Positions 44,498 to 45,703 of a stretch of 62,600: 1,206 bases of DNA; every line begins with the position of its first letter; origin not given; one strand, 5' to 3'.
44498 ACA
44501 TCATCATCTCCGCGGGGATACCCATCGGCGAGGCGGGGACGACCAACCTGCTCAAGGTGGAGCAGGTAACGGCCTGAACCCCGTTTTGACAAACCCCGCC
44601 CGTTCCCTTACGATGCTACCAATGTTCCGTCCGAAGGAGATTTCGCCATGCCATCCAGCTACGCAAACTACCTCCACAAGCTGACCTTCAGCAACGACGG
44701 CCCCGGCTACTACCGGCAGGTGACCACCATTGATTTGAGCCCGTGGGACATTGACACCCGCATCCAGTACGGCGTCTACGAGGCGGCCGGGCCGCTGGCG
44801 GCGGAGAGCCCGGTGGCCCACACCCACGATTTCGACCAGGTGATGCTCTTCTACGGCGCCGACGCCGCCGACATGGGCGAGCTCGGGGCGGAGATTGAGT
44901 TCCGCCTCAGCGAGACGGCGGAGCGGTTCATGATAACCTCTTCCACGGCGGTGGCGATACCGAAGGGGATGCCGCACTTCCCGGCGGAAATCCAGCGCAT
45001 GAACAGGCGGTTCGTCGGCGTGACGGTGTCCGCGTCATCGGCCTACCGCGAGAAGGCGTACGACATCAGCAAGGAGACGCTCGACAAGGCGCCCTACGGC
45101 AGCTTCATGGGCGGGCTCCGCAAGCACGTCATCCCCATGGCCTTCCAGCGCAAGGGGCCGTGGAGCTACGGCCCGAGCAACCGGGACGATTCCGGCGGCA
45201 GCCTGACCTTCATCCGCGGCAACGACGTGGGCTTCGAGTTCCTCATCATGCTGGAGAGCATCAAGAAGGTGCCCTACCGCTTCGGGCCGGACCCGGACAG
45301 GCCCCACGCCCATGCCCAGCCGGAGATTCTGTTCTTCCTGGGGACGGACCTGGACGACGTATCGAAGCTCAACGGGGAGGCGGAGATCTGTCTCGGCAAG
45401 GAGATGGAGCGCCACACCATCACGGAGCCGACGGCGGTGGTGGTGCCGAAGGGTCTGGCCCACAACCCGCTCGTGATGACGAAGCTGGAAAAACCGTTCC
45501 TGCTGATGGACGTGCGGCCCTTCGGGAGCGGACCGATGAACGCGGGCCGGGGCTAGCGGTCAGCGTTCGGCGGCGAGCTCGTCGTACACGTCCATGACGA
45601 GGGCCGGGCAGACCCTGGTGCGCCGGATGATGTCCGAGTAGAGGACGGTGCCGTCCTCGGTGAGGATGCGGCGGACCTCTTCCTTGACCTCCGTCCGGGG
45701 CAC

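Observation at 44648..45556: Uncharacterised bicupin family, paralog 1 of 3 in this window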

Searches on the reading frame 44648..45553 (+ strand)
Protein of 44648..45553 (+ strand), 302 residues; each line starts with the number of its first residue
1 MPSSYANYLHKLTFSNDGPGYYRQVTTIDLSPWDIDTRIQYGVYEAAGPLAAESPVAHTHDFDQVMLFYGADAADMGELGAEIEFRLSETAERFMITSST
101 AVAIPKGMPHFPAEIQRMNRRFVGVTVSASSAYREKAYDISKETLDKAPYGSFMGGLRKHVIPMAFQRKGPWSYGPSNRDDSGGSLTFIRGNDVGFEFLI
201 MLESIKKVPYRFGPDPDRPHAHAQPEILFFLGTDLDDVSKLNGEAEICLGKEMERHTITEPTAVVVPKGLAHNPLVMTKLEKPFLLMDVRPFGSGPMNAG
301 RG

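Call 7: search_protein_families(library=pfam, proteins=[window:44648-45553:+], max_evalue=1)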
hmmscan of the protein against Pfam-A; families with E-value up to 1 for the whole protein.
window:44648-45553:+ (302 aa): 0 families

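Call 8: search_protein_families(library=ncbifam, proteins=[window:44648-45553:+], max_evalue=1)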
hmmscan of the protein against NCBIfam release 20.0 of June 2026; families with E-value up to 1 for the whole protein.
window:44648-45553:+ (302 aa): 0 families

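Call 13: find_homologous_proteins(query=window:44648-45553:+)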
Query window:44648-45553:+ (302 aa): 207 proteins with E <= 0.001 among 1004 candidates; the best 120 are listed.
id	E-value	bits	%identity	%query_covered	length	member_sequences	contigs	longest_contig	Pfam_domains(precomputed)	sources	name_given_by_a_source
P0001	1.6e-203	693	100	100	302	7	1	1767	-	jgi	jgi:hypothetical protein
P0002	1.6e-178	610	87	100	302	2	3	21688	-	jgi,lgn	jgi:hypothetical protein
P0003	1.9e-178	610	86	100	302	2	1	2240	-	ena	-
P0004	2.5e-176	603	87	100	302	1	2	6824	-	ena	-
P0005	1.0e-171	588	84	100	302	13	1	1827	-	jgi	-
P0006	3.0e-171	587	84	100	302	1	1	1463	-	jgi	jgi:hypothetical protein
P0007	9.9e-152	522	74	100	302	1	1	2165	-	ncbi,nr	ncbi:MAG: hypothetical protein MUO19_01285 [Dehalococcoidales bacterium]|nr:hypothetical protein [De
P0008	1.4e-125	437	65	97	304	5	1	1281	-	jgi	-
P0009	6.2e-125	434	65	97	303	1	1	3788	-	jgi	-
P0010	1.2e-119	417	60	99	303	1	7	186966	-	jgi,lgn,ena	-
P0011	3.3e-119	416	61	99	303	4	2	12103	-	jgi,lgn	jgi:hypothetical protein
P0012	1.2e-117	411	61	99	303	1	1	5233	-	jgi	jgi:hypothetical protein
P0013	7.9e-117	408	59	99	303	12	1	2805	-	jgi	jgi:uncharacterized RmlC-like cupin family protein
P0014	1.1e-116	407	60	99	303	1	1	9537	-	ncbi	-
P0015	1.1e-116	407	59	99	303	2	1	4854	-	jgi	jgi:hypothetical protein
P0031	1.4e-113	397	58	99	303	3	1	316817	-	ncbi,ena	-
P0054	1.5e-108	381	57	97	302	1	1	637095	-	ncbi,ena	-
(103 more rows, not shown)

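Call 14: search_solved_structures(query=window:44648-45553:+, max_evalue=10)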
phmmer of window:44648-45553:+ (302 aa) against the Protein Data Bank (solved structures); distinct sequences matched with E-value up to 10: 0.

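Call 19: search_solved_structures(query=A1, max_evalue=10, show_alignments=3)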
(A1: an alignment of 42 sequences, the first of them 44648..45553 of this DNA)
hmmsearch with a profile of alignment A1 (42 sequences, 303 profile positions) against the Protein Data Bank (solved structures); distinct sequences matched with E-value up to 10: 4.
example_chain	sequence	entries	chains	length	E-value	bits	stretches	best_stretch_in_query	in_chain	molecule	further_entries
9l08_A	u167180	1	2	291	2.4e-05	26.9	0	152-194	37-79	Covalently Connected Cytochrome c555 trimer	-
9eho_Q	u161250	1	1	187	0.19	14.1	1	185-227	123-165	Large ribosomal subunit protein uL15/eL18 domain-containing protein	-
5z25_A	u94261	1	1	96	1.5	11.1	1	152-193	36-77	Cytochrome c552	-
3bjr_A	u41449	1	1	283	2.2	10.6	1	218-276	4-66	Putative carboxylesterase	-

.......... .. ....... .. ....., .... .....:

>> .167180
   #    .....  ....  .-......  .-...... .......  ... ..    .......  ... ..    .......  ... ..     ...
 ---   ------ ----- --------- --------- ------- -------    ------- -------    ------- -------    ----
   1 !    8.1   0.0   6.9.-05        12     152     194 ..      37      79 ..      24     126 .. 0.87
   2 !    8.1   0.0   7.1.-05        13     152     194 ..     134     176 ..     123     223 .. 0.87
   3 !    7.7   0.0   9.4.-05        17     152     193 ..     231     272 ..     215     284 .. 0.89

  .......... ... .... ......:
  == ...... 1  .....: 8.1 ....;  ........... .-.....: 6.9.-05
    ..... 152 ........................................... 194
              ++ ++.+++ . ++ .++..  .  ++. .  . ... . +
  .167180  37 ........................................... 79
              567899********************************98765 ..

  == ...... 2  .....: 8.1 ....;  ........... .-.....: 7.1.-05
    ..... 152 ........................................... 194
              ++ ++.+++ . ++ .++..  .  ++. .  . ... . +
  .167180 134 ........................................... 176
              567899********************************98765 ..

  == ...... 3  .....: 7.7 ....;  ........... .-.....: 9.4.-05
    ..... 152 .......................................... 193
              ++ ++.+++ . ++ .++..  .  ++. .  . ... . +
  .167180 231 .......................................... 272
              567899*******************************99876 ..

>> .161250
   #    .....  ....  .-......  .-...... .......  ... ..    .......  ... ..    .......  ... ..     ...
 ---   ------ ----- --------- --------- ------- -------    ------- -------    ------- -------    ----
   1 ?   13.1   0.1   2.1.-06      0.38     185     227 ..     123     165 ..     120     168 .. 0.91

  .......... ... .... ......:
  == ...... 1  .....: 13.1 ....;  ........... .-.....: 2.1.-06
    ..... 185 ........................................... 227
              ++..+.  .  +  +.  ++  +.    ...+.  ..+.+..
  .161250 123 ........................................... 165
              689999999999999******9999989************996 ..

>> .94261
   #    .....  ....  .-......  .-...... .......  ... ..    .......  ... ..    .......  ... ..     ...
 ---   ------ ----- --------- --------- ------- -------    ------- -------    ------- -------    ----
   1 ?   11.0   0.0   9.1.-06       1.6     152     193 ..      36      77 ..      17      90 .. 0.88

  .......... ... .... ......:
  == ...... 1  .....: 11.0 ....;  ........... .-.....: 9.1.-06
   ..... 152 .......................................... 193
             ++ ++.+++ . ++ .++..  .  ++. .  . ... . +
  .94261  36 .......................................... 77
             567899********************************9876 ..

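Call 20: find_encoding_contigs(protein=P0002, flank=10000, max_places=3)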
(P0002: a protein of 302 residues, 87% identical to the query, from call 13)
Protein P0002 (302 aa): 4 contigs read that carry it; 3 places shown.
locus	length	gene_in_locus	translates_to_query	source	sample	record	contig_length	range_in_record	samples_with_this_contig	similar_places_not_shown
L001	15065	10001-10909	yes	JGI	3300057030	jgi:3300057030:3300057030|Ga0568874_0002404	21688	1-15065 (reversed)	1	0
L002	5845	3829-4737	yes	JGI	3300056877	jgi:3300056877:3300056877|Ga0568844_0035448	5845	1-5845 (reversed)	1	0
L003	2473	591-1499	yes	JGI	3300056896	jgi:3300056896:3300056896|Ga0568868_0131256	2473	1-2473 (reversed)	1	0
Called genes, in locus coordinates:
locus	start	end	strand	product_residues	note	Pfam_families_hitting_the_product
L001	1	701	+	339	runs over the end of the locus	PF01595:CNNM, PF00571:CBS (weak)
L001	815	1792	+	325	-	PF20030:bpMoxR, PF05496:RuvB_N (faint), PF00004:AAA (weak), PF07726:AAA_3, PF07728:AAA_5, PF17863:AAA_lid_2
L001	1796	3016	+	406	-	PF01882:DUF58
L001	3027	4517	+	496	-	PF13559:DUF4129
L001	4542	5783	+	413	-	PF01208:URO-D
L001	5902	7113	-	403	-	PF00994:MoCF_biosynth, PF18146:CinA_KH, PF02464:CinA (weak)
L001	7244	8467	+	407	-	PF07690:MFS_1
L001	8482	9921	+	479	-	PF00224:PK, PF02887:PK_C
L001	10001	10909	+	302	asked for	-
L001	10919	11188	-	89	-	-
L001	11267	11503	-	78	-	PF00550:PP-binding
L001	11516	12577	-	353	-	PF01869:BcrAD_BadFG, PF00037:Fer4, PF12797:Fer4_2 (weak), PF12837:Fer4_6, PF13237:Fer4_10 (faint)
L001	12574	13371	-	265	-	PF01869:BcrAD_BadFG, PF06723:MreB_Mbl (faint)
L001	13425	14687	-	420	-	PF06050:HGD-D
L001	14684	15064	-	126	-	?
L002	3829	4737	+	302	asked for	-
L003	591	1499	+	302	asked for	-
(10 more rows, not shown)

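Call 21: find_encoding_contigs(protein=P0054, flank=10000, max_places=2)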
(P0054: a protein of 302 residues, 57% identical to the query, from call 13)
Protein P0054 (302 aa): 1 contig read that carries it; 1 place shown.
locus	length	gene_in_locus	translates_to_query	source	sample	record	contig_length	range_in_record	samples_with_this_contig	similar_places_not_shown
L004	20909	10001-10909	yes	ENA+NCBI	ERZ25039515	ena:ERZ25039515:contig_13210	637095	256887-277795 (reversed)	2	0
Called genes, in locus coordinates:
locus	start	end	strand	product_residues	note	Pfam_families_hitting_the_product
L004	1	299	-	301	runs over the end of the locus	PF10633:NPCBM_assoc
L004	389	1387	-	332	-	PF01012:ETF, PF00766:ETF_alpha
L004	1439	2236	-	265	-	PF01012:ETF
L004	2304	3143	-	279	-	PF17827:PrmC_N, PF02384:N6_Mtase (weak), PF05175:MTS, PF06325:PrmA, PF12847:Methyltransf_18 (faint), PF13847:Methyltransf_31 (weak), PF08242:Methyltransf_12 (weak), PF13649:Methyltransf_25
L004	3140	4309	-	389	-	PF03462:PCRF, PF00472:RF-1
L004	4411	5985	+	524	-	PF00501:AMP-binding, PF13193:AMP-binding_C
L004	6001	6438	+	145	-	PF01243:PNPOx_N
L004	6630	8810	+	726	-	PF03030:H_PPase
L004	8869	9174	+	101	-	-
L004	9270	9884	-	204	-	PF23023:Anti-Pycsar_Apyc1 (faint), PF00753:Lactamase_B, PF19583:ODP (weak), PF12706:Lactamase_B_2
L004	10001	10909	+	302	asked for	-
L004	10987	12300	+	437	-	PF06245:DUF1015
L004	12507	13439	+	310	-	PF06574:FAD_syn, PF01467:CTP_transf_like (weak), PF01687:Flavokinase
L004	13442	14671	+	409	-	PF00579:tRNA-synt_1b, PF01479:S4 (weak)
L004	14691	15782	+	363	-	PF00266:Aminotran_5, PF01053:Cys_Met_Meta_PP (weak)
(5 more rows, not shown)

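Call 23: find_encoding_contigs(protein=P0031, flank=10000, max_places=2)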
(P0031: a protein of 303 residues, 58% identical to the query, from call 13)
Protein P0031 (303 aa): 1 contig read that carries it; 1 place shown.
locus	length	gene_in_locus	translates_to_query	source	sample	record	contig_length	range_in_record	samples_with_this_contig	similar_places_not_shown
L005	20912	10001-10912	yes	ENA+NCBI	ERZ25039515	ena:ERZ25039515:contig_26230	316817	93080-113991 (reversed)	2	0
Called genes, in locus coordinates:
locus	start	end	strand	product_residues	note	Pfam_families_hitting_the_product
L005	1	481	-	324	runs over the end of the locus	PF03462:PCRF, PF00472:RF-1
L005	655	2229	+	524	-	PF00501:AMP-binding, PF13193:AMP-binding_C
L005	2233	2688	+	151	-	PF01243:PNPOx_N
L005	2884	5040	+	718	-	PF03030:H_PPase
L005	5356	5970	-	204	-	PF23023:Anti-Pycsar_Apyc1 (faint), PF00753:Lactamase_B, PF12706:Lactamase_B_2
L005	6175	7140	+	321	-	PF01058:Oxidored_q6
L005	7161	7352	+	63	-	PF27537:HoxH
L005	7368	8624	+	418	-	PF00374:NiFeSe_Hases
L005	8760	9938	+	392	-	PF00999:Na_H_Exchanger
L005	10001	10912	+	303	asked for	-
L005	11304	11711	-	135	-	PF07963:N_methyl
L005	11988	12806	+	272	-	PF06750:A24_N_bact, PF01478:Peptidase_A24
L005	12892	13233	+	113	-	PF14947:HTH_45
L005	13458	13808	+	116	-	-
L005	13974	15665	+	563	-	PF03321:GH3, PF23571:GH3_M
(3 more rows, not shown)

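Call 24: find_encoding_contigs(protein=P0010, flank=10000, max_places=2)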
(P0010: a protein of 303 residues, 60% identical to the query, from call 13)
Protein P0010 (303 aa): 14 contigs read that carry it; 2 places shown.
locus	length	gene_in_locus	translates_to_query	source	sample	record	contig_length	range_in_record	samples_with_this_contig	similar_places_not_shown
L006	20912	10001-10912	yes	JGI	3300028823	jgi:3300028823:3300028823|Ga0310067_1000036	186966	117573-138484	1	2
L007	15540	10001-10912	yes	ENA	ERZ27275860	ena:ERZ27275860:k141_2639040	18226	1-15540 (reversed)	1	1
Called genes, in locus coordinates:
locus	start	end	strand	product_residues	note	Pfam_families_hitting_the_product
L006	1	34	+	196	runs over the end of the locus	PF12675:DUF3795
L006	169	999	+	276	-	PF09754:PAC2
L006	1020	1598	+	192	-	PF13302:Acetyltransf_3, PF13523:Acetyltransf_8 (weak), PF00583:Acetyltransf_1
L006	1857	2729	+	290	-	PF01008:IF-2B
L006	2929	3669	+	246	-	PF00106:adh_short, PF08659:KR, PF13561:adh_short_C2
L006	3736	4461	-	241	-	-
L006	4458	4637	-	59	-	-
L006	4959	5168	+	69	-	-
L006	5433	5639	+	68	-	PF01361:Tautomerase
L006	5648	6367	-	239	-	PF00156:Pribosyltran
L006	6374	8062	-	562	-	PF07969:Amidohydro_3 (faint), PF01979:Amidohydro_1, PF13382:Adenine_deam_C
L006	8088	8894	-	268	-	PF08241:Methyltransf_11 (faint)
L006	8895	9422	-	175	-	PF00156:Pribosyltran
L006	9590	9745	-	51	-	-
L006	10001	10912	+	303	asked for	-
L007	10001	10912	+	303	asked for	-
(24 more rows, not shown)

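Call 25: predict_structure(alignment_id=A1)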
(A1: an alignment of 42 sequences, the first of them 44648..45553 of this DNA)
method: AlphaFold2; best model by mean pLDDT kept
length: 302 residues; sequences in the alignment: 42
mean_pLDDT: 90.1   pTM: 0.89
mean pLDDT of the five models: 90.1, 89.4, 88.2, 87.5, 86.3
residues with pLDDT >= 90: 220; 70-90: 64; 50-70: 16; < 50: 2
segments of 3 or more residues with pLDDT < 50: none
pLDDT, mean of each block of 10 residues (from residue 1): 83 92 94 93 93 81 96 92 95 95 96 94 96 91 92 83 89 73 84 87 90 86 94 95 96 96 96 94 95 70 47
secondary structure, 60 per line:
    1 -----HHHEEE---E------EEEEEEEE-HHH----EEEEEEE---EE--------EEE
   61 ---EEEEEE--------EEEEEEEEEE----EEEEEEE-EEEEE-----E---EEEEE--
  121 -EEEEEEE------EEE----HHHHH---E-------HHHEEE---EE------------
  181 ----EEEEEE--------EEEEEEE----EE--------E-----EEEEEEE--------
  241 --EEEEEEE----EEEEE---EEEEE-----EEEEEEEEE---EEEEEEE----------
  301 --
elements in order: E9-11 E22-29 E38-44 E58-60 E64-69 E78-87 E92-98 E100-104 E114-118 E122-128 E135-137 H142-146 E161-163 E185-190 E199-205 E226-232 E243-249 E254-258 E262-266 E272-280 E284-290

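Call 27: fold_search(model_id=the predicted structure, library=pdb)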
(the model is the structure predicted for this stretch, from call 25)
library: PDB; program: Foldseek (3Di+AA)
matches with E <= 10: 1526; with E <= 0.001: 252
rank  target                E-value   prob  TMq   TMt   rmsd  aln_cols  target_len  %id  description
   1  5vg3_B                4.4e-13  1.00  0.53  0.44   9.2       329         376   12  Structure of Oxalate Decarboxylase from Bacillus subtilis at pH 4.6 (released 2017-10-18)
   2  5hi0                  6.3e-13  1.00  0.53  0.44   9.2       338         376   12  The Substrate Binding Mode and Chemical Basis of a Reaction Specificity Switch in Oxalate Decarboxylase (released 2016-04-06)
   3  5vg3_A                7.0e-13  1.00  0.52  0.43   9.2       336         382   12  Structure of Oxalate Decarboxylase from Bacillus subtilis at pH 4.6 (released 2017-10-18)
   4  2uy8                  7.4e-13  1.00  0.54  0.44   9.2       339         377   11  R92A mutant of Bacillus subtilis Oxalate Decarboxylase OxdC (released 2007-08-21)
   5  1j58                  8.2e-13  1.00  0.53  0.44   9.2       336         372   12  Crystal Structure of Oxalate Decarboxylase (released 2002-07-03)
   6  2uya                  9.6e-13  1.00  0.52  0.44   9.2       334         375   12  DEL162-163 mutant of Bacillus subtilis Oxalate Decarboxylase OxdC (released 2007-08-21)
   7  3smh_A                1.0e-12  1.00  0.55  0.46   6.7       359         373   10  Crystal structure of major peanut allergen Ara h 1 (released 2012-02-15)
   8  4met_A                1.2e-12  1.00  0.54  0.44   9.1       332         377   12  Assigning the EPR Fine Structure Parameters of the Mn(II) Centers in Bacillus subtilis Oxalate Decarboxylase by Site-D (released 2014-03-05)
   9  3s0m                  1.3e-12  1.00  0.52  0.43   9.9       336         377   12  A Structural Element that Modulates Proton-Coupled Electron Transfer in Oxalate Decarboxylase (released 2012-04-25)
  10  3s7i_B                1.4e-12  1.00  0.56  0.48   6.4       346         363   11  Crystal structure of Ara h 1 (released 2011-09-21)
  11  3smh_E                1.4e-12  1.00  0.56  0.48   6.6       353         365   11  Crystal structure of major peanut allergen Ara h 1 (released 2012-02-15)
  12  3smh_C                1.4e-12  1.00  0.55  0.46   6.6       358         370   10  Crystal structure of major peanut allergen Ara h 1 (released 2012-02-15)
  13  3s7i_A                1.5e-12  1.00  0.53  0.45   8.0       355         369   12  Crystal structure of Ara h 1 (released 2011-09-21)
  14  2uy9                  1.5e-12  1.00  0.53  0.44   9.2       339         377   12  E162A mutant of Bacillus subtilis Oxalate Decarboxylase OxdC (released 2007-08-21)
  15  3smh_B                1.8e-12  1.00  0.54  0.46   6.8       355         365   10  Crystal structure of major peanut allergen Ara h 1 (released 2012-02-15)
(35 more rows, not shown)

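Call 36: search_protein_representatives(alignment_id=A1)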
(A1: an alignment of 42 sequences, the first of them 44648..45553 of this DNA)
Query: 42 sequences, 303 profile positions. Proteins with E-value up to 0.001 (for the whole library): 1281; up to 1e-10: 762; up to 1e-30: 92. The best 150 are listed.
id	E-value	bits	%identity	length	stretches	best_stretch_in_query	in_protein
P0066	7.9e-157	537.5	-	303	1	1-302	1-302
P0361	1.6e-97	342.7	-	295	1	1-297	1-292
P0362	4.5e-94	331.4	-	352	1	5-301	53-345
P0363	1.6e-90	319.7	-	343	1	3-294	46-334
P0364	2.3e-89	316.0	-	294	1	15-297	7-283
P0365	3.9e-82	292.2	-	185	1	119-302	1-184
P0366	6.8e-78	278.3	-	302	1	1-301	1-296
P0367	6.5e-66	238.9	-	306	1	3-299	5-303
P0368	2.4e-65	237.1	-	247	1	1-200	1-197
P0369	1.4e-62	228.0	-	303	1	4-290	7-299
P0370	1.7e-62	227.7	-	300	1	3-296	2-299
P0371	7.1e-61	222.4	-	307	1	3-301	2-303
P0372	9.6e-59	215.4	-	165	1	1-154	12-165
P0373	1.1e-55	205.4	-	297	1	3-295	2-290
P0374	2.2e-55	204.3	-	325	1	6-292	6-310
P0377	8.1e-52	192.7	-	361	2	171-293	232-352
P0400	1.9e-40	155.3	-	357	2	194-288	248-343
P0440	5.3e-33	130.9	-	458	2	1-176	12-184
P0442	1.8e-32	129.1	-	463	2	220-297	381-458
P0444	5.3e-32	127.6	-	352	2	58-134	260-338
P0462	5.5e-29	117.7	-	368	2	55-136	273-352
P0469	4.5e-28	114.7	-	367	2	58-134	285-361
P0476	3.9e-27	111.6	-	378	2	221-290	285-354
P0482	1.4e-26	109.8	-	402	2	215-295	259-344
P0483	1.4e-26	109.8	-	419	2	220-290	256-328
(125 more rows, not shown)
